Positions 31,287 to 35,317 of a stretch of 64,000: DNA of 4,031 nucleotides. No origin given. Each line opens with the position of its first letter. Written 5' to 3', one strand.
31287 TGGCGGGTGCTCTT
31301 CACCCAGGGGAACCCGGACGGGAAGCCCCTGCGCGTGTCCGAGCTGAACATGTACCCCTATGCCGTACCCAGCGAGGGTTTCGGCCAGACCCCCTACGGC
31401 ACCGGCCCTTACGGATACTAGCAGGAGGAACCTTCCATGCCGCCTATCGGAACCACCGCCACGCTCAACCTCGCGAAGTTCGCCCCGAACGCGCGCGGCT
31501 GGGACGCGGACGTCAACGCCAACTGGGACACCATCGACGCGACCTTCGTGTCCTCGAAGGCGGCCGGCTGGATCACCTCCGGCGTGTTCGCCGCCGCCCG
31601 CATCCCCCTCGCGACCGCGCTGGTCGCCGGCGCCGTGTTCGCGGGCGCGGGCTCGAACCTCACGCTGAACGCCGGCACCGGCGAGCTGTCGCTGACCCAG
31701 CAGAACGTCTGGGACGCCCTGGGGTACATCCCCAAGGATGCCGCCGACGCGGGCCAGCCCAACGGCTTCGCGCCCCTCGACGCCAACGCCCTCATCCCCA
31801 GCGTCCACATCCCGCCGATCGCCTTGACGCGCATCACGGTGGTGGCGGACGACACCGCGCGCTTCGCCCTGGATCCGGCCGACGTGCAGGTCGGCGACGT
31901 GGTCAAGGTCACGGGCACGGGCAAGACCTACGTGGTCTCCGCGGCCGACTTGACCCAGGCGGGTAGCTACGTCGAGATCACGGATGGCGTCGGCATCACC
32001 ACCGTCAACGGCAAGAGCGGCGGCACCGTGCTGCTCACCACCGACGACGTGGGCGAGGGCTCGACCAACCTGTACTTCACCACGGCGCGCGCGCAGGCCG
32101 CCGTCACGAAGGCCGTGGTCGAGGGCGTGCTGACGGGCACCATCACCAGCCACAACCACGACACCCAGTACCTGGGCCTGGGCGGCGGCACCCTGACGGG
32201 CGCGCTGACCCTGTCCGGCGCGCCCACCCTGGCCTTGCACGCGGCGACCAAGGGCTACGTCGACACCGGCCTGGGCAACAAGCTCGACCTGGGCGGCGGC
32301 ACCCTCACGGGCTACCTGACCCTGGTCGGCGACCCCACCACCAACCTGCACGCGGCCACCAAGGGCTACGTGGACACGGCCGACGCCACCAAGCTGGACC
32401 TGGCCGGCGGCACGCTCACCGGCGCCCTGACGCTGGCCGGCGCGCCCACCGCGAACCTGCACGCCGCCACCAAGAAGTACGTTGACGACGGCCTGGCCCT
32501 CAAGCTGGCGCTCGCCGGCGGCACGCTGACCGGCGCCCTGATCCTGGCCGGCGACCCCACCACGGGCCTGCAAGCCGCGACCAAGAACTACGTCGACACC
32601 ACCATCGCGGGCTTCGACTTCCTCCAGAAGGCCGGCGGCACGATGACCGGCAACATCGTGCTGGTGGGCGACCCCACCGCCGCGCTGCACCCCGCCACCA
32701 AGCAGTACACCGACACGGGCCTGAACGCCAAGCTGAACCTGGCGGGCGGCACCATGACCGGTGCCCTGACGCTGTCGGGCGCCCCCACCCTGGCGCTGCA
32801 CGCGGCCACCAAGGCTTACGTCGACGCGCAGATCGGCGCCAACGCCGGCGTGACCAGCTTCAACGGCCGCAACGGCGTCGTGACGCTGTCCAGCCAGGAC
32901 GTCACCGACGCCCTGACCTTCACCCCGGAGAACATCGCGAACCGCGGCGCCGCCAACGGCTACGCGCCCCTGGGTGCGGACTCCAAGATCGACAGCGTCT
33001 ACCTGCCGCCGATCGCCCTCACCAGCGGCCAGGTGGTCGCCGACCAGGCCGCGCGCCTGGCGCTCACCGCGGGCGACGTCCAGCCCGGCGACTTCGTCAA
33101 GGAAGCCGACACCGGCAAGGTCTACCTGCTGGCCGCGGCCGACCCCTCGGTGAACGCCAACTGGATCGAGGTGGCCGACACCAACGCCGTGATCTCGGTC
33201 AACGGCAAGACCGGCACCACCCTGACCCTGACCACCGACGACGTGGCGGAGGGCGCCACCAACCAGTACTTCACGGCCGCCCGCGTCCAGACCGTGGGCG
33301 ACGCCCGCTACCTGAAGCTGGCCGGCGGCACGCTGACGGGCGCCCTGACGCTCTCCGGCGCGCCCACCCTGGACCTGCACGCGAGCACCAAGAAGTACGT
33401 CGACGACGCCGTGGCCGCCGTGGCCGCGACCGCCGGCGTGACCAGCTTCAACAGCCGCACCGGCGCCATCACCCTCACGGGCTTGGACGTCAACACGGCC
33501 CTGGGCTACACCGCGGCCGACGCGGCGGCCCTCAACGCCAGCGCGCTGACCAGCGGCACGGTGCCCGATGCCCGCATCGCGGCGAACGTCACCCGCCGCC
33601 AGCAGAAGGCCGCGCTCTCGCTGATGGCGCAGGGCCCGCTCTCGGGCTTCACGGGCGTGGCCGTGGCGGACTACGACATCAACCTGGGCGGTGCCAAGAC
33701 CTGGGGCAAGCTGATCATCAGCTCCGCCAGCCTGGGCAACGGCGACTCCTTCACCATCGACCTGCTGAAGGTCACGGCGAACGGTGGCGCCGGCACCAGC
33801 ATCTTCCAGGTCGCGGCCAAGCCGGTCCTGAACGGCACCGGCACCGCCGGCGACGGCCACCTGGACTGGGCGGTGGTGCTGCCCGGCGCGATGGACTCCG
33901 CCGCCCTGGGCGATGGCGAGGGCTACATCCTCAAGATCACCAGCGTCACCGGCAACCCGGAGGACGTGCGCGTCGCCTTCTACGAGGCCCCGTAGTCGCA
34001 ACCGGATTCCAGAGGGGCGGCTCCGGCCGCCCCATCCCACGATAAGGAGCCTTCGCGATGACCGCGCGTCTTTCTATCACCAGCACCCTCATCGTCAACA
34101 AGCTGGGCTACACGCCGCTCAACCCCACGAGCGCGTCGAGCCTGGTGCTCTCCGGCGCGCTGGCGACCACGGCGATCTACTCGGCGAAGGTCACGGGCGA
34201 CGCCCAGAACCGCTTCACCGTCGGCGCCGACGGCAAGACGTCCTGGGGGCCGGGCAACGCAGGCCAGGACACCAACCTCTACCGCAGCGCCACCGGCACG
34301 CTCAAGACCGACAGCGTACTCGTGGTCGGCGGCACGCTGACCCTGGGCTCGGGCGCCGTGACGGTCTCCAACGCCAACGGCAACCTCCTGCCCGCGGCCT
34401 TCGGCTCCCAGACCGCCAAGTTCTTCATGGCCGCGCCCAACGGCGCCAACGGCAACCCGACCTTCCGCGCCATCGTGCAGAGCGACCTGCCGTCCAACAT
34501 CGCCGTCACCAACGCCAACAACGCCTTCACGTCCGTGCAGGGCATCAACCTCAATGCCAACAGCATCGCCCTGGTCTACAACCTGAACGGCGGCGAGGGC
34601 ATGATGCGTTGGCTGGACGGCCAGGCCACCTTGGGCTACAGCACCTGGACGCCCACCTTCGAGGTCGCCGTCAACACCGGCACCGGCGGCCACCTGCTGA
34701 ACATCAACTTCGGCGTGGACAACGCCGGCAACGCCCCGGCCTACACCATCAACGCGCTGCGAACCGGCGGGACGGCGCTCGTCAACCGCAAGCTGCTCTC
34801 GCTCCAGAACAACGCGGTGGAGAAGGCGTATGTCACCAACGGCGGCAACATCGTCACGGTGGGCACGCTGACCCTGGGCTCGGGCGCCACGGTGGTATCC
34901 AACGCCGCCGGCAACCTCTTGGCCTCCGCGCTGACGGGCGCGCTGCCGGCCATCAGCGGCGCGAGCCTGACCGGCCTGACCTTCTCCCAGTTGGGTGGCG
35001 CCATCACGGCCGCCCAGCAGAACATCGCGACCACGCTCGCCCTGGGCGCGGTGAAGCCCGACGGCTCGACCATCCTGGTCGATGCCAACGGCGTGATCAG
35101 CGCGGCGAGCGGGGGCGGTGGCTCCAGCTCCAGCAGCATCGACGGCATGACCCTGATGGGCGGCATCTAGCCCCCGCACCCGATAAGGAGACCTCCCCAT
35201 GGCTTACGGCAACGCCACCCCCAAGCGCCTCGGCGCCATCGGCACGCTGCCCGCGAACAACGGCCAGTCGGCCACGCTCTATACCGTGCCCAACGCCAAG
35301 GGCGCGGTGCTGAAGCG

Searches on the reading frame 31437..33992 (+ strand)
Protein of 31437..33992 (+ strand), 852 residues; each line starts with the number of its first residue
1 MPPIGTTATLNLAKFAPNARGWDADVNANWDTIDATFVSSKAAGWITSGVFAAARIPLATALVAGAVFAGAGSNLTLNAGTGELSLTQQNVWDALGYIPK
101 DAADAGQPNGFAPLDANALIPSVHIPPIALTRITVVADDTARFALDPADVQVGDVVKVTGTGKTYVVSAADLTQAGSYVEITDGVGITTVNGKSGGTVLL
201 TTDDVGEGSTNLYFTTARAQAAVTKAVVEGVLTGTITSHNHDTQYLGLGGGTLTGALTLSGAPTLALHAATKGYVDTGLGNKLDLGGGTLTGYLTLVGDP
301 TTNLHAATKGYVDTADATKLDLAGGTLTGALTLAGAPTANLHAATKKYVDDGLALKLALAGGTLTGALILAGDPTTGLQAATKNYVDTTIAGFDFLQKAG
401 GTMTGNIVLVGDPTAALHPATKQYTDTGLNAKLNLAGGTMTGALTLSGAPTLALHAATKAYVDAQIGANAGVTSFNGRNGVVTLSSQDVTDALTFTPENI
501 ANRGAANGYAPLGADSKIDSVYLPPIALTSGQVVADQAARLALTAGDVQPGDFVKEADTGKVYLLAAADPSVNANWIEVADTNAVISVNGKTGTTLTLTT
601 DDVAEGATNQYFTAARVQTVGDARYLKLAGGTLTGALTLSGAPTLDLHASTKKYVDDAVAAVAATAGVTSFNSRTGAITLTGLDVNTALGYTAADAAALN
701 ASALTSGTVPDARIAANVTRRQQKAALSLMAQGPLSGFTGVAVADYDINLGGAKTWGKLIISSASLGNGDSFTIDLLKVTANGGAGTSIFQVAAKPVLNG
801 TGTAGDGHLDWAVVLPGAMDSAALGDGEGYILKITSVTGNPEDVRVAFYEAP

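Call 67: search_protein_families(library=pfam, max_evalue=0.001, proteins=[window:31437-33992:+])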
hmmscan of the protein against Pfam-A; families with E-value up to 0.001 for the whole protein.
window:31437-33992:+ (852 aa): 0 families

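Call 81: search_protein_families(library=phrogs, max_evalue=0.001, proteins=[window:31437-33992:+])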
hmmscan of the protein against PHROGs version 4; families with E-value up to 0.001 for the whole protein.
window:31437-33992:+ (852 aa): 10 families
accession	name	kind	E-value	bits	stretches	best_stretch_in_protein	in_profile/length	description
phrog_16641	-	tail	8.1e-25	87.6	1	436-503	127-194/1296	tail fiber protein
phrog_2824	-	head and packaging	1e-23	84.4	2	515-675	789-957/1151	virion structural protein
phrog_26941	-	tail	1.1e-21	78.3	3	516-619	292-394/603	tail protein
phrog_5207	-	unknown function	9.6e-17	61.6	2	375-728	278-534/689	-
phrog_2332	-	other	1.7e-16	61.2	0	325-353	306-333/343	hyaluronidase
phrog_6320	-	tail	1e-13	52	0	399-427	566-595/745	tail fiber protein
phrog_33513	-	unknown function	1.5e-12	47.2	0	609-664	861-915/1042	-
phrog_2952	-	tail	7.1e-12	46.1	1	456-660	160-350/488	minor tail protein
phrog_8378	-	tail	1.2e-10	40.9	0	413-449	1040-1076/1446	tail fiber protein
phrog_8780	-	tail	1e-08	34.9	2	516-720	342-551/755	minor tail protein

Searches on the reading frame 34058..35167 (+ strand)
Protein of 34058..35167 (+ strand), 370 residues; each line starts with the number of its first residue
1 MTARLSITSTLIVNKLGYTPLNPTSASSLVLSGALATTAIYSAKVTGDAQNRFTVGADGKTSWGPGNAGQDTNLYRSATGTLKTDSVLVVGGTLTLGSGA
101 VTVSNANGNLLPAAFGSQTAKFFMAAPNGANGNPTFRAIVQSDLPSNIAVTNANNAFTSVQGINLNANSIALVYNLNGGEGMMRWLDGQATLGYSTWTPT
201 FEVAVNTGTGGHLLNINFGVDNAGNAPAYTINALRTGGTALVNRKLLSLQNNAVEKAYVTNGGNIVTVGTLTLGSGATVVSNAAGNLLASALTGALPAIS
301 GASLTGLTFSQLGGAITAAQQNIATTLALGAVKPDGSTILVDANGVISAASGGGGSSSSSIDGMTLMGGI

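Call 67: search_protein_families(library=pfam, max_evalue=0.001, proteins=[window:34058-35167:+])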
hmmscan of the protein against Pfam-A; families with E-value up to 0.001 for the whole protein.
window:34058-35167:+ (370 aa): 0 families

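Call 81: search_protein_families(library=phrogs, max_evalue=0.001, proteins=[window:34058-35167:+])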
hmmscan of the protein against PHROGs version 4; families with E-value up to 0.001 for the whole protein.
window:34058-35167:+ (370 aa): 1 family
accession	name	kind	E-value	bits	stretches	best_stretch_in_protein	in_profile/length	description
phrog_16570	-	unknown function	7.4e-05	22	1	193-354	245-403/820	-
